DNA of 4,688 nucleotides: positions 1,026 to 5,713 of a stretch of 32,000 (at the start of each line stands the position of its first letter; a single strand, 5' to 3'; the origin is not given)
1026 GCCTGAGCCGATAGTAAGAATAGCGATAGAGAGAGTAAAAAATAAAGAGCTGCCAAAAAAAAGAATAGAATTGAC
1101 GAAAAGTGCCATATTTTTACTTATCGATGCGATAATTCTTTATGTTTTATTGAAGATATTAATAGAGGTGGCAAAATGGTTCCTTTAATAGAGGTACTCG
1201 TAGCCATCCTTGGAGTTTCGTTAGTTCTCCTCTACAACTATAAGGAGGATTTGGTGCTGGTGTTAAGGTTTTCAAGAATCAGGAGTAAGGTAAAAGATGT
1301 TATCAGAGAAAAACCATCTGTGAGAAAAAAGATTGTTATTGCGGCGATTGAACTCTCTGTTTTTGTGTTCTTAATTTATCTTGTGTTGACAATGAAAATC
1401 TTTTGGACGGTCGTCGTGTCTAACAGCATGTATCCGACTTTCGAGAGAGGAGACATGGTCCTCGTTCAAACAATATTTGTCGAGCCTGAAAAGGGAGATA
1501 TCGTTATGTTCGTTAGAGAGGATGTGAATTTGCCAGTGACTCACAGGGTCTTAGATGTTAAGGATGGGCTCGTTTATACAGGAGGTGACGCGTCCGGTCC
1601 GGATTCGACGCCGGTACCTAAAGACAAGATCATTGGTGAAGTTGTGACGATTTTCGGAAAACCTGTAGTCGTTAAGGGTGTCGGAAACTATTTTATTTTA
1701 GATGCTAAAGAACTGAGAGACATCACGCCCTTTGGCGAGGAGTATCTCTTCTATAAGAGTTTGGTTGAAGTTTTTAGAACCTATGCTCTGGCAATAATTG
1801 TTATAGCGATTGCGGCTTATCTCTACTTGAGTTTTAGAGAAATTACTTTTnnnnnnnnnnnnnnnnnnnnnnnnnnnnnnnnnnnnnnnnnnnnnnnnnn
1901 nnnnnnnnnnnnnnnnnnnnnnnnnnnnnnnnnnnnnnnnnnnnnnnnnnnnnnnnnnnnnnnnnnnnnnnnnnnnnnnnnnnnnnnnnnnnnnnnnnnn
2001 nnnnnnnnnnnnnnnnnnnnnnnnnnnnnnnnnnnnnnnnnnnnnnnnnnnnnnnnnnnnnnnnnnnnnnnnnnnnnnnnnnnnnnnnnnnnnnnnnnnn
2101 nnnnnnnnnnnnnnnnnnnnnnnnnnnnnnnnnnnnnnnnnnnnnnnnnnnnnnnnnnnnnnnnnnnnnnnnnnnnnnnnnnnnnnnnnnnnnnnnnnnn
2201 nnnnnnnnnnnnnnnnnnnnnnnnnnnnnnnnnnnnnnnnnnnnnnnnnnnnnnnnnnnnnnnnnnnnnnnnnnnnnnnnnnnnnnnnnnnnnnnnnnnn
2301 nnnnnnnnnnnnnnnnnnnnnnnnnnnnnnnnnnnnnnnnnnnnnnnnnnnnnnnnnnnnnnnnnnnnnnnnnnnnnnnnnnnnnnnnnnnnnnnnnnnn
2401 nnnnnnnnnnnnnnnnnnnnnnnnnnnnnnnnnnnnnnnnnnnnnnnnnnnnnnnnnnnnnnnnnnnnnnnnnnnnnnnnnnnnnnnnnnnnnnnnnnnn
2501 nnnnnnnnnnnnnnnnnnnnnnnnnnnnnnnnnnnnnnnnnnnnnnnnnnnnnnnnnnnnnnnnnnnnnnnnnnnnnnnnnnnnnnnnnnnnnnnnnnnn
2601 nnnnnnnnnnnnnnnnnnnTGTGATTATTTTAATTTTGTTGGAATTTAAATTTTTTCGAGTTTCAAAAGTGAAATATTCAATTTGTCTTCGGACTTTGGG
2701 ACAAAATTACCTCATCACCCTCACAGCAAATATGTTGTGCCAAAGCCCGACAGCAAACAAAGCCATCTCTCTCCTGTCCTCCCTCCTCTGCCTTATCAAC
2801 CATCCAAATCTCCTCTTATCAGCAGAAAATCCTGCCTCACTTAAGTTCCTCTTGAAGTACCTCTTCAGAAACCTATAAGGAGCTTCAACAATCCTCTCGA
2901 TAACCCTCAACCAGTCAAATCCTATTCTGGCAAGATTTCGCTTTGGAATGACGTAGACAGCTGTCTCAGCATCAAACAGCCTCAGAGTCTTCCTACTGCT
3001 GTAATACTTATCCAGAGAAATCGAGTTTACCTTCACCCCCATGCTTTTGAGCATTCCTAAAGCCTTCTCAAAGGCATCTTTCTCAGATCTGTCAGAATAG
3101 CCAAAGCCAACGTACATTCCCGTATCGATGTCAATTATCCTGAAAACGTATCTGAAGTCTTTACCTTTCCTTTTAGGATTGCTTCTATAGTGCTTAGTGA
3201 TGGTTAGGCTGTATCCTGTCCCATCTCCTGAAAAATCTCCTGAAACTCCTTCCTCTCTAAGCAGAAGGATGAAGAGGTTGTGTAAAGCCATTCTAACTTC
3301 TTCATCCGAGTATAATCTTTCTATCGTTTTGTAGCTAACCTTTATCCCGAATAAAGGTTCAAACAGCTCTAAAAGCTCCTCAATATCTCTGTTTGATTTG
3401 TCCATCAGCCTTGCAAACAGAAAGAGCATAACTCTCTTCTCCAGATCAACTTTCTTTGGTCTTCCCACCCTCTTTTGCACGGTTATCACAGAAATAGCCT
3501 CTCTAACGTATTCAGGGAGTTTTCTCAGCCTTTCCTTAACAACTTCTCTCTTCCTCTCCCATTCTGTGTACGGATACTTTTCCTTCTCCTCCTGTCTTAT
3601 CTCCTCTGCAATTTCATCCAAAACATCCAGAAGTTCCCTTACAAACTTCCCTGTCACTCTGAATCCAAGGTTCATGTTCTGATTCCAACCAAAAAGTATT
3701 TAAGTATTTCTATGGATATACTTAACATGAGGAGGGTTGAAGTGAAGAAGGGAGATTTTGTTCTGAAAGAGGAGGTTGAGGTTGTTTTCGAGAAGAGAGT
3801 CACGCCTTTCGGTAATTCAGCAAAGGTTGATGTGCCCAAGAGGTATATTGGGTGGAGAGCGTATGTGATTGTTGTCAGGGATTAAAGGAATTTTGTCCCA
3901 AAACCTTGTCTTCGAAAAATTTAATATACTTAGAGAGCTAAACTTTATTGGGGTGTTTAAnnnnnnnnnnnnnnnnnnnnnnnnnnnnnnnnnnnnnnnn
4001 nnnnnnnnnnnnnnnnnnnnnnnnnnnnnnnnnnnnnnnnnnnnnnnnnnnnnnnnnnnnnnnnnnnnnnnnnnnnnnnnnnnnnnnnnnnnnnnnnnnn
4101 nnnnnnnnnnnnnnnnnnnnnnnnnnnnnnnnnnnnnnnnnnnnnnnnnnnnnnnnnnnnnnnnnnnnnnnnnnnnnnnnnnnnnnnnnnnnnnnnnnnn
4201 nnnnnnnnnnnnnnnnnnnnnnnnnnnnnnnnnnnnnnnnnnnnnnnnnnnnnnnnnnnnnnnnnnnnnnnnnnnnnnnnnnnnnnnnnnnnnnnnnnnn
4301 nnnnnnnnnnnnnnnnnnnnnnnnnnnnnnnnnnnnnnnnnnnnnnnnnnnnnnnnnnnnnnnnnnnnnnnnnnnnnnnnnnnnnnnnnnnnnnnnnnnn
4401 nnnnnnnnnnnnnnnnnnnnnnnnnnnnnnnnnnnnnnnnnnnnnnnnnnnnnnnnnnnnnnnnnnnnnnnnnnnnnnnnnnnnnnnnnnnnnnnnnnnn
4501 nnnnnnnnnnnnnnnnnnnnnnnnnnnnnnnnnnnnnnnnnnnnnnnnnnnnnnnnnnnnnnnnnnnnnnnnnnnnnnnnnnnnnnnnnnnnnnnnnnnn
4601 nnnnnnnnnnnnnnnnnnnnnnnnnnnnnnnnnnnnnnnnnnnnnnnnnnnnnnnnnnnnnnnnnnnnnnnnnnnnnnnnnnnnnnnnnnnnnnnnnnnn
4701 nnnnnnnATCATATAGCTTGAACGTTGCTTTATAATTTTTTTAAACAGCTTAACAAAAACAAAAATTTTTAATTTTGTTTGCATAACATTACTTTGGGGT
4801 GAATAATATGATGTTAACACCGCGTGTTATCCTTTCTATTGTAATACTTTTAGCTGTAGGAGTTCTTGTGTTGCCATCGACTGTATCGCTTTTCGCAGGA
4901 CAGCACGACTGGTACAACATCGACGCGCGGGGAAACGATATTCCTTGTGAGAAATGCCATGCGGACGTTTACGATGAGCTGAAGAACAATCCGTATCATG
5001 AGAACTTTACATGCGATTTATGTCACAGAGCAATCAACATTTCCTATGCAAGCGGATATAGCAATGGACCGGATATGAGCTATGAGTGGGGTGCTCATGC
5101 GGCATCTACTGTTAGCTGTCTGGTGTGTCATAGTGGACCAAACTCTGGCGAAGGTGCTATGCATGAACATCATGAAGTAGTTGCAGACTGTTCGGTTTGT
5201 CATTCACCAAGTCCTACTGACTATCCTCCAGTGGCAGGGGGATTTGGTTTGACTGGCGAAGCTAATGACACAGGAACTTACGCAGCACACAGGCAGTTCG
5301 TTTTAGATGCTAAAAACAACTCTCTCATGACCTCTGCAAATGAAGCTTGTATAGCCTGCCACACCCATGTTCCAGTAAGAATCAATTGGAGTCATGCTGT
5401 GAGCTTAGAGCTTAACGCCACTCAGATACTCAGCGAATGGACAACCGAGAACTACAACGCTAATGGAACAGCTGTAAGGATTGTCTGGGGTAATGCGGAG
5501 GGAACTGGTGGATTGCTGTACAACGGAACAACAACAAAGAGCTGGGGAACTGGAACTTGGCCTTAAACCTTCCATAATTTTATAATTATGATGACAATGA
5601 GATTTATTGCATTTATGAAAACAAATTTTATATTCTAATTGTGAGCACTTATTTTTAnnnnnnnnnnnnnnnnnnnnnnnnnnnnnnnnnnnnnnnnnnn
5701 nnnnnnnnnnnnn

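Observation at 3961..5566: Family of five small cytochromes with conserved mature N-terminus and TWP tail: nanowire subunits or membrane quinol dehydrogenases?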

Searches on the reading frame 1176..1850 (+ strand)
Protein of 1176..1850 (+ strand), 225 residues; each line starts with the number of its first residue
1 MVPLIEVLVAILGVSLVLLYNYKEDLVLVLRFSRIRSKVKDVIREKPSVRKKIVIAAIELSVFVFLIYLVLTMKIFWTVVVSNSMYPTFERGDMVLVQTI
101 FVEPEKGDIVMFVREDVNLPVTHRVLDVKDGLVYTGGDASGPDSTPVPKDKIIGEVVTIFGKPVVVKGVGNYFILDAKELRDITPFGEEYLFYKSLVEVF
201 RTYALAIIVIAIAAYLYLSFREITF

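Call 27: search_protein_families(library=pfam, proteins=[window:1176-1850:+], max_evalue=0.001)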
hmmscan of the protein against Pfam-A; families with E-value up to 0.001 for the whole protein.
window:1176-1850:+ (225 aa): 2 families
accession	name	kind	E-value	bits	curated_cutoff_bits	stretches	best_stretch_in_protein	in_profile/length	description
PF00717.28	Peptidase_S24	-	4.9e-07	29.9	23.3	1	74-122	34-78/116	Peptidase S24-like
PF10502.14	Peptidase_S26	-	1.8e-06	28.5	22.9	1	58-116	5-67/168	Signal peptidase, peptidase S26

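Call 47: search_protein_families(library=ncbifam, proteins=[window:1176-1850:+], max_evalue=0.01)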
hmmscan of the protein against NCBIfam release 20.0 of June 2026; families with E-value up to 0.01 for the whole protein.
window:1176-1850:+ (225 aa): 4 families
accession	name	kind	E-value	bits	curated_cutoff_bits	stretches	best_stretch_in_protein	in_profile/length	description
TIGR02228.1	sigpep_I_arch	equivalog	2.2e-18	66.6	51.85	1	54-159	6-121/158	signal peptidase I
TIGR02227.1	sigpep_I_bact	equivalog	3.5e-08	33.5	47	1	61-125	6-74/162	signal peptidase I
NF046067.1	SigPepSipWBacil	equivalog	6.8e-08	32.3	190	1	79-156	42-125/189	signal peptidase I SipW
TIGR02754.1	sod_Ni_protease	equivalog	0.0022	18.4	63.25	1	80-157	3-89/90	nickel-type superoxide dismutase maturation protease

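Call 67: find_homologous_proteins(query=window:1176-1850:+)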
Query window:1176-1850:+ (225 aa): 48 proteins with E <= 0.001 among 957 candidates.
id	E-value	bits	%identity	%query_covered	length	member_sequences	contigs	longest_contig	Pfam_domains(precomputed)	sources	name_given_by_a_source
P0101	1.1e-100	353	71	98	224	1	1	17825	PF00717.29,PF10502.15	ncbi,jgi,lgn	-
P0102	2.7e-91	323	65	99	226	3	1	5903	PF00717.29,PF10502.15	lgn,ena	-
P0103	8.2e-91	321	64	97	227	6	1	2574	PF00717.29,PF10502.15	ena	-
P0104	2.8e-90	320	93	68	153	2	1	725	PF00717.29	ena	-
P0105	2.9e-90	319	65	100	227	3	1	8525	PF00717.29,PF10502.15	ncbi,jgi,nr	ncbi:MAG: signal peptidase I [Archaeoglobi archaeon]|nr:signal peptidase I [Archaeoglobi archaeon]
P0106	5.1e-81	289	61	97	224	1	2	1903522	PF00717.29,PF10502.15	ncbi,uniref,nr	ncbi:signal peptidase I [Geoglobus acetivorans]|uniref:Signal peptidase I n=1 Tax=Geoglobus acetivor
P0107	1.4e-79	285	68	80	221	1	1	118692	PF00717.29,PF10502.15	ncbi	-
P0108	1.2e-76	275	61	91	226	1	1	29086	PF00717.29,PF10502.15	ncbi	ncbi:signal peptidase I [Geoglobus sp.]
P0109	1.9e-76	274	59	97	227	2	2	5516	PF00717.29,PF10502.15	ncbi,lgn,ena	-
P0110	2.6e-75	271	58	98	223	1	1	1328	PF00717.29,PF10502.15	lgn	-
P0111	3.9e-75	270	59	91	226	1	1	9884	PF00717.29,PF10502.15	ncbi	-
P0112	1.1e-74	269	57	99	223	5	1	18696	PF00717.29,PF10502.15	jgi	-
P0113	1.1e-74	269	70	70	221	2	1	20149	PF00717.29,PF10502.15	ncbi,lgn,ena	-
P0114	1.5e-74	268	57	98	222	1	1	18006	PF00717.29,PF10502.15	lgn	-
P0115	3.0e-73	264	63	76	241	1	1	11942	PF00717.29,PF10502.15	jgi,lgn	jgi:signal peptidase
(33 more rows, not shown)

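Call 69: find_encoding_contigs(protein=P0107, flank=10000, max_places=2)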
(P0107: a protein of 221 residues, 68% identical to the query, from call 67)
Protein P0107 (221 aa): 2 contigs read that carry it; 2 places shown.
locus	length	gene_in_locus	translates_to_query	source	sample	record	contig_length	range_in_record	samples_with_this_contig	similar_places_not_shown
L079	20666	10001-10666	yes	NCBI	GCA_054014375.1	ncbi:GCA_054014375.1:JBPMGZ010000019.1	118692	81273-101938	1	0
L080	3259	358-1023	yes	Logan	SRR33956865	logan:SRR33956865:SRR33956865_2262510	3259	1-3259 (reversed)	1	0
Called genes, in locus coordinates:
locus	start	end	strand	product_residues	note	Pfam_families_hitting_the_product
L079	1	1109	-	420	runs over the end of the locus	PF00368:HMG-CoA_red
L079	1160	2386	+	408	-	PF01977:UbiD, PF20696:UbiD_C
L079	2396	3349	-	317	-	PF01497:Peripla_BP_2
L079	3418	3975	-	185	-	PF01955:CbiZ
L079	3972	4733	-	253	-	PF00005:ABC_tran, PF13304:AAA_21 (faint), PF02463:SMC_N (weak)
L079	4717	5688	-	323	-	PF01032:FecCD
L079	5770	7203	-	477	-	PF01409:tRNA-synt_2d, PF17759:tRNA_synthFbeta (faint)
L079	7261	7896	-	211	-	PF14522:Cytochrome_C7 (faint), PF02085:Cytochrom_CIII (faint)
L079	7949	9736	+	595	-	PF07705:CARDB (faint)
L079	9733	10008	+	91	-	-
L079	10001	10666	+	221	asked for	PF10502:Peptidase_S26 (weak), PF00717:Peptidase_S24 (weak)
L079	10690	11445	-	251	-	-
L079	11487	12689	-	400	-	PF13088:BNR_2 (faint)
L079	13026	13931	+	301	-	PF02778:tRNA_int_endo_N, PF12928:tRNA_int_end_N2 (faint), PF02778:tRNA_int_endo_N (weak), PF01974:tRNA_int_endo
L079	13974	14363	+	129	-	PF05896:NQRA_N (faint), PF25919:BSH_CusB (faint), PF25997:BSH_YhbJ (faint), PF00364:Biotin_lipoyl, PF25917:BSH_RND, PF25973:BSH_CzcB (faint), PF25984:BSH_YknX (faint)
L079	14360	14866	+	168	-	PF03266:NTPase_1, PF13401:AAA_22 (weak)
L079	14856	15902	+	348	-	PF02005:TRM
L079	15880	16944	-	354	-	PF13191:AAA_16 (weak), PF13401:AAA_22 (weak), PF17856:TIP49_C (weak), PF22703:Cdc6_lid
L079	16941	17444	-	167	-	PF00994:MoCF_biosynth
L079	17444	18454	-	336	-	PF00752:XPG_N, PF00867:XPG_I, PF01367:5_3_exonuc (faint)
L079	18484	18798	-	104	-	PF27291:AF_1457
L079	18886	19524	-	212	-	PF18489:Alpha_Helical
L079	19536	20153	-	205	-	PF01209:Ubie_methyltran, PF01135:PCMT (weak), PF08003:Methyltransf_9, PF13489:Methyltransf_23, PF13847:Methyltransf_31, PF08241:Methyltransf_11, PF08242:Methyltransf_12, PF13649:Methyltransf_25, +1 more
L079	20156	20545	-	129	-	PF01092:Ribosomal_S6e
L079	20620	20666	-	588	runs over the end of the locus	PF00009:GTP_EFTU, PF01926:MMR_HSR1, PF03144:GTP_EFTU_D2 (faint), PF11987:IF-2, PF14578:GTP_EFTU_D4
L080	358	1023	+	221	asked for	PF10502:Peptidase_S26 (weak), PF00717:Peptidase_S24 (weak)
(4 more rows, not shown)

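Call 70: find_encoding_contigs(protein=P0106, flank=10000, max_places=2)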
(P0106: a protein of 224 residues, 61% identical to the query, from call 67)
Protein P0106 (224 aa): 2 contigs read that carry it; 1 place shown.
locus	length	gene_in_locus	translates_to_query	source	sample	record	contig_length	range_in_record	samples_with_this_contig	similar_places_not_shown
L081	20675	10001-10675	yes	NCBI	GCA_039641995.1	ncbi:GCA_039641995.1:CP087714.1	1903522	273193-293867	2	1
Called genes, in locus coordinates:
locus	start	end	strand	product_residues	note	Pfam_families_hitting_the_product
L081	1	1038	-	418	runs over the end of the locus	PF00368:HMG-CoA_red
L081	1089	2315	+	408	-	PF01977:UbiD, PF20696:UbiD_C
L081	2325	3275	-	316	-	PF01497:Peripla_BP_2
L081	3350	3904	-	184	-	PF01955:CbiZ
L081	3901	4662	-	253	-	PF02463:SMC_N (weak), PF13555:AAA_29 (faint), PF00005:ABC_tran, PF13304:AAA_21 (faint)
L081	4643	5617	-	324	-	PF01032:FecCD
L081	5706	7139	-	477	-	PF01409:tRNA-synt_2d, PF17759:tRNA_synthFbeta (faint)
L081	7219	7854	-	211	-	PF02085:Cytochrom_CIII (faint), PF14537:Cytochrom_c3_2 (faint), PF14522:Cytochrome_C7 (weak)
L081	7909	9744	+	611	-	PF07705:CARDB (faint)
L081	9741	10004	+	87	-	-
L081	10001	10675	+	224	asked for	PF00717:Peptidase_S24 (weak), PF10502:Peptidase_S26 (weak)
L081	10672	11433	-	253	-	-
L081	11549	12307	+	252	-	PF14522:Cytochrome_C7 (faint), PF14537:Cytochrom_c3_2 (faint), PF22113:Mtrc-MtrF_II-IV_dom (faint)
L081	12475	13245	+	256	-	-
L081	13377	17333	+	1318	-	PF01835:MG2 (weak), PF14522:Cytochrome_C7 (faint), PF14537:Cytochrom_c3_2 (faint), PF22113:Mtrc-MtrF_II-IV_dom (weak)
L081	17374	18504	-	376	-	PF13088:BNR_2 (faint), PF22847:Glyco_hydro_43_rel (faint)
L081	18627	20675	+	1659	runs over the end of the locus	PF02085:Cytochrom_CIII (faint), PF14522:Cytochrome_C7 (faint), PF14537:Cytochrom_c3_2 (faint), PF22113:Mtrc-MtrF_II-IV_dom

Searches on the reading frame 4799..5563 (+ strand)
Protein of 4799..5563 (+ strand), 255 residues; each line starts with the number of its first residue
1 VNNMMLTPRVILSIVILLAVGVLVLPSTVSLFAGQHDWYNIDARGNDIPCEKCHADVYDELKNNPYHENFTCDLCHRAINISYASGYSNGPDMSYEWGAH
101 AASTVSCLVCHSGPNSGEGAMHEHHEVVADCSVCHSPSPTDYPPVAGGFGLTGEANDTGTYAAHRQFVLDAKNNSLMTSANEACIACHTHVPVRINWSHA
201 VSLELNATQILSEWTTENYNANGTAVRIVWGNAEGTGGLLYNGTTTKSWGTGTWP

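Call 6: search_protein_families(library=pfam, proteins=[window:4799-5563:+], max_evalue=1)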
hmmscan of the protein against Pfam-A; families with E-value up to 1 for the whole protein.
window:4799-5563:+ (255 aa): 9 families
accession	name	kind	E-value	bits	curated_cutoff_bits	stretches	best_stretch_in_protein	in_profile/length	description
PF22113.1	Mtrc-MtrF_II-IV_dom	-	1.4e-07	31.6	30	1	50-194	9-132/176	Outer membrane cytochrome MtrC/MtrF-like, domains II/IV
PF14522.11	Cytochrome_C7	-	4.5e-05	23.6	24.8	2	99-189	7-67/67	Cytochrome c7 and related cytochrome c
PF14537.11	Cytochrom_c3_2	-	0.00013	22.8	25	1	46-136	5-79/79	Cytochrome c3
PF02085.21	Cytochrom_CIII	-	0.0025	18.5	22.9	1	47-112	30-83/101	Class III cytochrome C family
PF22678.1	Cytochrom_c_NrfB-like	-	0.011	16.6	27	1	171-202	23-55/89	Cytochrome c-type protein NrfB-like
PF03811.18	Zn_ribbon_InsA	-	0.1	12.8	26.1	1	48-76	6-35/35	InsA N-terminal domain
PF13435.11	Cytochrome_C554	-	0.18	13.2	20.8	0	48-76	49-83/84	Cytochrome c554 and c-prime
PF03107.22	C1_2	-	0.51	11.1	26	1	61-81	9-29/48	C1 domain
PF14255.11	Cys_rich_CPXG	-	0.58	10.6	25.2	1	123-137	19-33/52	Cysteine-rich CPXCG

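Call 47: search_protein_families(library=ncbifam, proteins=[window:4808-5563:+], max_evalue=0.01)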
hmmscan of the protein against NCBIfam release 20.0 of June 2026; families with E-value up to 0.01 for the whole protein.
window:4808-5563:+ (252 aa): 4 families
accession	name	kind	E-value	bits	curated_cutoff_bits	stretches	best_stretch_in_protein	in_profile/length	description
TIGR03153.1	cytochr_NrfH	equivalog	0.00036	20.6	134.2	0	47-76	105-136/138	cytochrome c nitrite reductase small subunit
TIGR03508.1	decahem_SO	subfamily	0.0013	18.3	192.2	0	103-188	169-251/258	DmsE family decaheme c-type cytochrome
TIGR04315.1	octaheme_Shew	subfamily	0.005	15.9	375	1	100-186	71-153/440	tetrathionate reductase family octaheme c-type cytochrome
NF008659.0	PRK11659.1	equivalog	0.0091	15.7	184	0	170-198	102-131/188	cytochrome c nitrite reductase pentaheme subunit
